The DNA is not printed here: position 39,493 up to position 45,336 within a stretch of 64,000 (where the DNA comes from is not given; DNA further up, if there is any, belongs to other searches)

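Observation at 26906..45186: Three tandem, collinear giant genes (~18 kb) built from 57 Cys-bracketed FN3-like modules, all T9SS cargo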

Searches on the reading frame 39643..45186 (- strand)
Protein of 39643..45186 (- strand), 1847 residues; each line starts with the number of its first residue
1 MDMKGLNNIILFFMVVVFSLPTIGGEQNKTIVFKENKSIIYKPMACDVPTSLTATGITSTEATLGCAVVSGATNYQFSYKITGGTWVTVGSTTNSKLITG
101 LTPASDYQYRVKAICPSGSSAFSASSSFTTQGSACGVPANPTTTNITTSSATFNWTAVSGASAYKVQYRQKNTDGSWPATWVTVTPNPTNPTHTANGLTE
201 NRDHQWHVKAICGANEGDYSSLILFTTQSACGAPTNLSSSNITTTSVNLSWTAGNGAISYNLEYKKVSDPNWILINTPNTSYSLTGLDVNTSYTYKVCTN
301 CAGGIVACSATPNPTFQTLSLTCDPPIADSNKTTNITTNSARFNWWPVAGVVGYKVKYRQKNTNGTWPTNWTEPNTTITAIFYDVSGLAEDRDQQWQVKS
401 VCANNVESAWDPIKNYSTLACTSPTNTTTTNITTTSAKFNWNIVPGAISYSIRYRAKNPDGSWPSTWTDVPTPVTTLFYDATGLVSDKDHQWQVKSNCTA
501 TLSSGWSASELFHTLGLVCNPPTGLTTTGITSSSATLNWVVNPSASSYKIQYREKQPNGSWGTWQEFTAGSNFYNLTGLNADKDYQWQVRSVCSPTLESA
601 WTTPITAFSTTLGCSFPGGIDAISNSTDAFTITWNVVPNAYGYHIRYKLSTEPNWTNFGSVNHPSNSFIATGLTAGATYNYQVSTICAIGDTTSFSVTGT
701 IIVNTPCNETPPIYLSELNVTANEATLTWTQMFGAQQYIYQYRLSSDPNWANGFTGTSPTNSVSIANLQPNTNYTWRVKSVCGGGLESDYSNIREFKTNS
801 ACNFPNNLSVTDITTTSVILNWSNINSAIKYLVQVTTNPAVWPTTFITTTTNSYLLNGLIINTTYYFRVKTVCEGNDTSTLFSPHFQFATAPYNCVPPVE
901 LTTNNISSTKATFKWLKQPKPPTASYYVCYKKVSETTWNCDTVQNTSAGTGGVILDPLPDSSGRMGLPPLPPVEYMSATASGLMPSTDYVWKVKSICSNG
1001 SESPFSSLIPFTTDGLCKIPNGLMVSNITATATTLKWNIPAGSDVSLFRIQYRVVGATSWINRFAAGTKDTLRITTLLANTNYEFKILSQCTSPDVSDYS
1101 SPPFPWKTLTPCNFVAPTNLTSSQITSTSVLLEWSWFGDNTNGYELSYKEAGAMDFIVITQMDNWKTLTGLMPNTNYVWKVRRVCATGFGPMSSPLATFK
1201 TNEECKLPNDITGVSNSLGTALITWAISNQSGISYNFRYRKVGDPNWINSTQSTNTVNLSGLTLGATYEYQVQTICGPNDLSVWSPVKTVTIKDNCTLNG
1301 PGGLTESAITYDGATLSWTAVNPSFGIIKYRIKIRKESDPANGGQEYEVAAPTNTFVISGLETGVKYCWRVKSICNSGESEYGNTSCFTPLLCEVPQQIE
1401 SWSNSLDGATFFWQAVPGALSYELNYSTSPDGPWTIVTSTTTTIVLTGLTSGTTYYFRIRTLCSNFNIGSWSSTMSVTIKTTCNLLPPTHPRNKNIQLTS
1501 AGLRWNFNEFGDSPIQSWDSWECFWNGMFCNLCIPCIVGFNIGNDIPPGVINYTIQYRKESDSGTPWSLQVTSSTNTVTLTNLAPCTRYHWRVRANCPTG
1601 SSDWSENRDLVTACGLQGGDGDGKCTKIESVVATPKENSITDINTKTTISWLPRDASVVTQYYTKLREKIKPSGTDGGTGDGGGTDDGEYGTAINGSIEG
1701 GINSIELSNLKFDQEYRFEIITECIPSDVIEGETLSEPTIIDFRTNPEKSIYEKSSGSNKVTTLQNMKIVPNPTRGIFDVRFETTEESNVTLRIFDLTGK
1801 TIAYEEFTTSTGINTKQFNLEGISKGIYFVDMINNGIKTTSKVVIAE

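Call 4: search_protein_families(library=pfam, proteins=[window:39643-45186:-], max_evalue=0.01)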
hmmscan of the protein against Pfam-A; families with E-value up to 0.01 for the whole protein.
window:39643-45186:- (1847 aa): 13 families
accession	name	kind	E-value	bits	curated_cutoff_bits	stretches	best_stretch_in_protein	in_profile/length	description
PF00041.27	fn3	-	8.5e-115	375.7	25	15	1116-1198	2-83/84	Fibronectin type III domain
PF16656.11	Pur_ac_phosph_N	-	1.3e-47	160.8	30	6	714-798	5-93/93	Purple acid Phosphatase, N-terminal domain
PF25059.1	FN3_DSCAM-DSCAML_C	-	1.6e-39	134.6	39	2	1551-1603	21-72/89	DSCAM/DSCAML C-terminal Fn3-like domain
PF21605.3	CRLF2-like_D2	-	6e-31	106.8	27.3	2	1223-1274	18-69/94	Cytokine receptor-like factor 2-like, D2 domain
PF25788.1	Ig_Rha78A_N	-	4.9e-18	65.8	27.4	1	1553-1610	38-99/105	Rha78A-like, N-terminal immunoglobulin domain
PF16655.11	PhoD_N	-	3.7e-14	53.5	30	0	1561-1596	44-79/90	PhoD-like phosphatase, N-terminal domain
PF18962.6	Por_Secre_tail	-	6.4e-14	52.4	27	1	1770-1845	2-75/75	Secretion system C-terminal sorting domain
PF09294.16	Interfer-bind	-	1e-11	45.4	21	0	1327-1382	41-95/104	Interferon-alpha/beta receptor, fibronectin type III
PF16893.11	fn3_2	-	3.5e-10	40.3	27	0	807-870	7-72/89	Fibronectin type III domain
PF21910.2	GH85_C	-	2.1e-05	25.3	27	0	1410-1445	20-54/95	GH85 endohexosaminidases, C-terminal domain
PF06051.17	DUF928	-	2.7e-05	24.5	26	0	577-599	81-103/184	Domain of Unknown Function (DUF928)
PF02019.24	WIF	-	0.0013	19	25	0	1409-1481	44-114/131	WIF domain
PF10179.15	NDNF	-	0.0099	16.4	27.3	0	841-883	78-120/127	Neuron-derived neurotrophic factor, first Fn(III) domain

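Call 5: search_protein_families(library=ncbifam, proteins=[window:39643-45186:-], max_evalue=0.01)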
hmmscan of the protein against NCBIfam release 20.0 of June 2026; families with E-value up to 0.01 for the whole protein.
window:39643-45186:- (1847 aa): 4 families
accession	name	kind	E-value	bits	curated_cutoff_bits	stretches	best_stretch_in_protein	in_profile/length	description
NF041611.1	exoglucan_CbhB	equivalog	2.5e-28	98.7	1950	6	1290-1507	698-823/997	exoglucanase CbhB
TIGR04183.1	Por_Secre_tail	domain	2.7e-12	46.5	23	1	1770-1845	2-71/72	T9SS type A sorting domain-containing protein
NF052323.1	T9SSA_dep_M6i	equivalog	1.9e-07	29.4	600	1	1770-1832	961-1024/1043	T9SS-dependent M6-like inactivated metalloprotease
TIGR03000.1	plancto_dom_1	domain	0.0097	15.8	43.1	0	667-703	30-65/75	TIGR03000 domain-containing protein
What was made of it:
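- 39646..39879 (-): P3 sorting domain (aa 1770-1845). calls 4, 5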
